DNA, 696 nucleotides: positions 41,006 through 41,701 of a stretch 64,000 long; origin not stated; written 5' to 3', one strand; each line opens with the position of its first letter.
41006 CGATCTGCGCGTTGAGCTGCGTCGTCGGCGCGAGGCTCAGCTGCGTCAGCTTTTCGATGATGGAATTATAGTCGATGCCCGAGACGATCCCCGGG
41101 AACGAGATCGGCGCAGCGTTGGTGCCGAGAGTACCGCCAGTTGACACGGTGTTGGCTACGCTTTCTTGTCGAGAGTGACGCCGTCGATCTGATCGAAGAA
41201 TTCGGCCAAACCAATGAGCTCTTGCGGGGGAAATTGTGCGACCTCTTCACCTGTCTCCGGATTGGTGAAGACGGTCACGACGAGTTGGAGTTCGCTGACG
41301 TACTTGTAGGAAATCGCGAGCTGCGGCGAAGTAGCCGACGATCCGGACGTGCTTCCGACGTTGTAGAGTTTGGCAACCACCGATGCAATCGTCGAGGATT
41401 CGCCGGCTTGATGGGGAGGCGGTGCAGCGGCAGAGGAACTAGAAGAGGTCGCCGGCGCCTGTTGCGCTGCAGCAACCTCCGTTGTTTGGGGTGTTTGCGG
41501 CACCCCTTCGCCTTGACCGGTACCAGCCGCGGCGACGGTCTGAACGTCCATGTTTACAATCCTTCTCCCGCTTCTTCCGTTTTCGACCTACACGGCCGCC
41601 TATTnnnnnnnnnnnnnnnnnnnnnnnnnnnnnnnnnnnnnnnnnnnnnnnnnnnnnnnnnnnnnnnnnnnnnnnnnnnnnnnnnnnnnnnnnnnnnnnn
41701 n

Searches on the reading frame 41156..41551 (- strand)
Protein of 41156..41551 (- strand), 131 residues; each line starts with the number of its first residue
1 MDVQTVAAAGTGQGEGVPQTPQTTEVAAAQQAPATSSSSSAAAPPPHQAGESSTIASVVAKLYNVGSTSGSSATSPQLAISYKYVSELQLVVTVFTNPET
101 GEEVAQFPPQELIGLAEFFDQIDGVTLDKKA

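Call 5: search_protein_families(library=pfam, proteins=[window:41156-41551:-], max_evalue=0.01)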
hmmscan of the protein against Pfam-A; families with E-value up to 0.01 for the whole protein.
window:41156-41551:- (131 aa): 1 family
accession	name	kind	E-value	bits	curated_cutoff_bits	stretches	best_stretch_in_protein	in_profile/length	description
PF03646.20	FlaG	-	0.0002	21.9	23.8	1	74-129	46-101/101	FlaG protein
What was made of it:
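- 41156..41551 (-): flaG (131 aa). Pfam FlaG E 2e-4, just below the cutoff (call 5).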
